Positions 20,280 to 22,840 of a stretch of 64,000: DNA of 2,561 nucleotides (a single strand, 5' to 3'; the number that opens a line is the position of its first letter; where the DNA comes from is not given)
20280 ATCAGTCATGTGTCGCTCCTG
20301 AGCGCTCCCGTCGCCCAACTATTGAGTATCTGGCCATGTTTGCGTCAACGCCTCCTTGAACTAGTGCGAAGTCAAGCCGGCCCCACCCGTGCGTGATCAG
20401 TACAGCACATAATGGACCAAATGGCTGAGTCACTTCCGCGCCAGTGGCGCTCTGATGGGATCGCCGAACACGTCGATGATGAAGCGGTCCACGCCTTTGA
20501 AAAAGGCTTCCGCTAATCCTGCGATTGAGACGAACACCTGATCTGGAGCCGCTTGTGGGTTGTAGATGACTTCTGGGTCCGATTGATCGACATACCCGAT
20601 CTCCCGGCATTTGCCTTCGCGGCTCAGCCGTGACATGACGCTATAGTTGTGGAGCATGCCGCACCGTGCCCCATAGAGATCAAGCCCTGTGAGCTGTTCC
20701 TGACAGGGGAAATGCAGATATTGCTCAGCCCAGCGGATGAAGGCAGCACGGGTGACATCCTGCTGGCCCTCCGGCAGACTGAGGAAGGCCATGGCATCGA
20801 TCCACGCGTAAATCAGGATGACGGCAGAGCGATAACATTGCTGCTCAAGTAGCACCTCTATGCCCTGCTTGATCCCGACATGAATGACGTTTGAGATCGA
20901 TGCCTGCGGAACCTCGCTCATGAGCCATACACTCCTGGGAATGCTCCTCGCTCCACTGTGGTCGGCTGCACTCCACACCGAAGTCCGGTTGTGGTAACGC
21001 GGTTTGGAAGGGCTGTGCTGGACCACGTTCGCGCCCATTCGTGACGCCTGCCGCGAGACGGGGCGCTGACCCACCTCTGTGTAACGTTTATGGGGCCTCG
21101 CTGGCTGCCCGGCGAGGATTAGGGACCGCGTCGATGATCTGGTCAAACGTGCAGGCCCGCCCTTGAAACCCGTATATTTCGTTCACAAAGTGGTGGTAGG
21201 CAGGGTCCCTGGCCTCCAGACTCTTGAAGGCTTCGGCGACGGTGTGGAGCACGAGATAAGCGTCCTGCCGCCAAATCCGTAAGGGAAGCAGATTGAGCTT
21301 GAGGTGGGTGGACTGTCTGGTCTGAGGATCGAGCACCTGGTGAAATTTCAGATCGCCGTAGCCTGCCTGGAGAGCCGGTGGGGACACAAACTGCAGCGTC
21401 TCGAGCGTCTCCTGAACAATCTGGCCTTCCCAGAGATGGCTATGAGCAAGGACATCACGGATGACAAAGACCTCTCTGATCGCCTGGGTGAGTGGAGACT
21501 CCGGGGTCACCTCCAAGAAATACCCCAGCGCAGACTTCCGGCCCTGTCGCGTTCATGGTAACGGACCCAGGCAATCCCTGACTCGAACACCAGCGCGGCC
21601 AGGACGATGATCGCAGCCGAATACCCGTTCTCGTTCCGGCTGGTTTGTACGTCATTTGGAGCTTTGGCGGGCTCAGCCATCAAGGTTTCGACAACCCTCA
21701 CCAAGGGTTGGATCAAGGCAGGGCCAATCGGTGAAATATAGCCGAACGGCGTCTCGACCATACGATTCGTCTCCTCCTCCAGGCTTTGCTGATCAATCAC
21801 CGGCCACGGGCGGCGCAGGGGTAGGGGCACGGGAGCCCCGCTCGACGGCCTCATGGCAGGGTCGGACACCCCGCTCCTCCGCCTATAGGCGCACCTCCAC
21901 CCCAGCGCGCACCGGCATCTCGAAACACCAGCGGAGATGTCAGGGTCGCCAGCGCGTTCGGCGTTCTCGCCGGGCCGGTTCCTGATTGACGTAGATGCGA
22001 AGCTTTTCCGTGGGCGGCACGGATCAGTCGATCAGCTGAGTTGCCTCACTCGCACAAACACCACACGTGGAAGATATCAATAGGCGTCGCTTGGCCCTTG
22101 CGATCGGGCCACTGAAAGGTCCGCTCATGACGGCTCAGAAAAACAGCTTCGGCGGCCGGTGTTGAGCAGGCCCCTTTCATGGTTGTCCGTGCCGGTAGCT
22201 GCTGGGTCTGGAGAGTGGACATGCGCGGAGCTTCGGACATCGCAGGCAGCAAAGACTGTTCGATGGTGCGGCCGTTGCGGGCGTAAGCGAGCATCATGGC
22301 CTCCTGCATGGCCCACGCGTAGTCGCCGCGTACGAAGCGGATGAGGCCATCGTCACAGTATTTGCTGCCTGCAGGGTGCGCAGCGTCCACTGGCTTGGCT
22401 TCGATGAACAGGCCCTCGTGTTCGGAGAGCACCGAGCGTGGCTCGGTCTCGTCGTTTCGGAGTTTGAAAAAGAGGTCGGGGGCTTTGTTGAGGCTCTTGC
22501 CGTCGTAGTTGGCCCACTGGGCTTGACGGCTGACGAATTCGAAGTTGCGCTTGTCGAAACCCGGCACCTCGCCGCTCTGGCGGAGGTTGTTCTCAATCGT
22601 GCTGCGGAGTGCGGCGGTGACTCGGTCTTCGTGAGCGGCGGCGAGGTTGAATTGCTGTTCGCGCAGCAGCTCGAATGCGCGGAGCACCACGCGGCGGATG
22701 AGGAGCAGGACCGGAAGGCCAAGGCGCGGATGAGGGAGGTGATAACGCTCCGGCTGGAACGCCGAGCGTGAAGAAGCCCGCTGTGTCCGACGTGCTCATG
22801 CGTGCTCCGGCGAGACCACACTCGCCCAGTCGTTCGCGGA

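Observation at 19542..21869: Four-gene uncharacterised minus-strand cluster with HEPN-like R-x4-H motifs, between an IS transposase and a decayed R-M locus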

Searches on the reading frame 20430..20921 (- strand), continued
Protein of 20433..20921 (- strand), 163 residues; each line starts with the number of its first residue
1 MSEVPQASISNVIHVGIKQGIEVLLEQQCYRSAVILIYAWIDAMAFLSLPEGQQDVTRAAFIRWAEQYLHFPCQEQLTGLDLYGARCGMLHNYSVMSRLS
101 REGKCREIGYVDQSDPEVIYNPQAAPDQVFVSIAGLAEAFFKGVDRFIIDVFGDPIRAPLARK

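Call 98: search_protein_families(library=padloc, proteins=[P0031, P0302, P0074, L126:850-4386:-], max_evalue=0.1)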
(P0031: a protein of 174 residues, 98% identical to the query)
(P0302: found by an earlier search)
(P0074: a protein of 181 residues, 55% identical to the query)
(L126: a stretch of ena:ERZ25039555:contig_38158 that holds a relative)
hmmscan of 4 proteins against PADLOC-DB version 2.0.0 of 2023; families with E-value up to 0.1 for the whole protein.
P0031 (174 aa): 0 families

P0302 (307 aa): 0 families

P0074 (181 aa): 0 families

L126:850-4386:- (1178 aa): 14 families
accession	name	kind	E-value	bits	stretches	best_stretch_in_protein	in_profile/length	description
PDLC03924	MkoC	-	0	1351.9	1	1-1170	1-1133/1136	-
PDLC03920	MkoA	-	9.1e-31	105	2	689-976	793-1080/1112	-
PDLC03921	MkoA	-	2.8e-27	92.9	2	848-989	1439-1584/1607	-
PDLC03922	MkoB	-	2.6e-15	54.7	1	1009-1159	296-435/610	-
PDLC05009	PDC-S37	-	6.1e-10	35.5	2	686-725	937-975/1550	-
PDLC04140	mad8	-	2.2e-05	22.1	1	280-489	25-145/314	mads_8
PDLC02350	AbiO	-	0.0014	15.5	1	260-308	174-218/468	AbiO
PDLC02372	Nhi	-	0.0014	15.4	1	260-306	178-223/470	-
PDLC02614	DrmC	-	0.0025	15.6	1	1026-1135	23-120/153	DrmC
PDLC02194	Hhe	-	0.0095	11.1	1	689-726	1382-1419/1911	-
PDLC02609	DrmC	-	0.022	12.7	1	1063-1139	132-206/241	DrmC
PDLC03802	RTasHel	-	0.028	11.2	1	279-333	16-65/675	DRT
PDLC01439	typeIV_DinG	-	0.051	10.2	0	279-328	31-71/575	CAS-IV-A; associated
PDLC02595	DrmC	-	0.09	10.5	0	1027-1126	119-219/269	DrmC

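Call 101: find_related_loci(query=A3, collection=viral_contigs, flank=5000)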
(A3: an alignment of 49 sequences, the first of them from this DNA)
Query A3 (163 aa) in viral_contigs; peptide patterns used: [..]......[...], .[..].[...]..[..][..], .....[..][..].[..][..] (x = any residue, [..] = any of these).
82 stretches matched a pattern, but none encodes a relative of the query by tblastn (E <= 1e-3).

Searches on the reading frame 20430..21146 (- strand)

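Call 3: search_protein_families(library=pfam, proteins=[window:20430-21146:-], max_evalue=1)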
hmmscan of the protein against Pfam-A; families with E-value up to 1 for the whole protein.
window:20430-21146:- (238 aa): 0 families

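Call 4: search_protein_families(library=padloc, proteins=[window:20430-21146:-], max_evalue=1)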
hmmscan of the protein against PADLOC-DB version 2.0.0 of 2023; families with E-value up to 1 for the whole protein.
window:20430-21146:- (238 aa): 0 families

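Call 5: search_protein_families(library=ncbifam, proteins=[window:20430-21146:-], max_evalue=1)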
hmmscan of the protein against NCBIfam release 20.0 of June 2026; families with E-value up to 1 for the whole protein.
window:20430-21146:- (238 aa): 0 families

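Call 6: search_protein_families(library=phrogs, proteins=[window:20430-21146:-], max_evalue=1)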
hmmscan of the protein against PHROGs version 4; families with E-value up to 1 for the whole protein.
window:20430-21146:- (238 aa): 2 families
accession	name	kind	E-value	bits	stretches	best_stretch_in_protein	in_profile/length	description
phrog_12390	-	unknown function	2.5e-07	31.8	1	94-192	19-115/176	-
phrog_18591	-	unknown function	0.00086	20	1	96-169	10-87/168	-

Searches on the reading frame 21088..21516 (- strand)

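Call 3: search_protein_families(library=pfam, proteins=[window:21088-21516:-], max_evalue=1)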
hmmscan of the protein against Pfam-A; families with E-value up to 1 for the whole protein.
window:21088-21516:- (142 aa): 1 family
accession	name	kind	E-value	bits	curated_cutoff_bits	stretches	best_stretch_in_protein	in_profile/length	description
PF22983.1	RM8_Med14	-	0.094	13.3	27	1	36-85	9-60/74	Mediator of RNA polymerase II transcription subunit 14, RM8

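Call 4: search_protein_families(library=padloc, proteins=[window:21088-21516:-], max_evalue=1)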
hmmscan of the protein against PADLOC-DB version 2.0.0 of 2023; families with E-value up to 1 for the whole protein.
window:21088-21516:- (142 aa): 0 families

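Call 5: search_protein_families(library=ncbifam, proteins=[window:21088-21516:-], max_evalue=1)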
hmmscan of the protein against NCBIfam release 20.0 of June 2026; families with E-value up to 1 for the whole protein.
window:21088-21516:- (142 aa): 0 families

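Call 6: search_protein_families(library=phrogs, proteins=[window:21088-21516:-], max_evalue=1)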
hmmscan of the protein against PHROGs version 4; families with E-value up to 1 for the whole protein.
window:21088-21516:- (142 aa): 0 families

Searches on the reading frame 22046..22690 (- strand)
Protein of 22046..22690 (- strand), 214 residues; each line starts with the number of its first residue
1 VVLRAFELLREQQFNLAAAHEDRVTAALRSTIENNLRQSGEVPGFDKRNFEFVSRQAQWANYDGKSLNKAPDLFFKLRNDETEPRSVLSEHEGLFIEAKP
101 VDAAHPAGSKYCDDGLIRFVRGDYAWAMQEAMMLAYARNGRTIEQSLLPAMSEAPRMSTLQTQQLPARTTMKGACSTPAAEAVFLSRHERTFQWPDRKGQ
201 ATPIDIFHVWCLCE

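Call 3: search_protein_families(library=pfam, proteins=[window:22046-22690:-], max_evalue=1)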
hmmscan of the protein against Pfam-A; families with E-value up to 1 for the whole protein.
window:22046-22690:- (214 aa): 0 families

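Call 4: search_protein_families(library=padloc, proteins=[window:22046-22690:-], max_evalue=1)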
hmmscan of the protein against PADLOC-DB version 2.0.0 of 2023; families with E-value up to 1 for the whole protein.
window:22046-22690:- (214 aa): 0 families

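Call 5: search_protein_families(library=ncbifam, proteins=[window:22046-22690:-], max_evalue=1)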
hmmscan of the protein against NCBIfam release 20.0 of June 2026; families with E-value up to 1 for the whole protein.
window:22046-22690:- (214 aa): 2 families
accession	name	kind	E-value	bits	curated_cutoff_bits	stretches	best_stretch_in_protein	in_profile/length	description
NF007698.0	PRK10380.1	equivalog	0.019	15.1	61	1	74-93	27-46/63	hypothetical protein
NF038072.1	IcmL_DotI_only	equivalog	0.035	13.5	175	1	120-164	148-191/200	type IVB secretion system apparatus protein IcmL/DotI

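Call 6: search_protein_families(library=phrogs, proteins=[window:22046-22690:-], max_evalue=1)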
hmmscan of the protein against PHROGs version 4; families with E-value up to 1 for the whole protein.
window:22046-22690:- (214 aa): 0 families
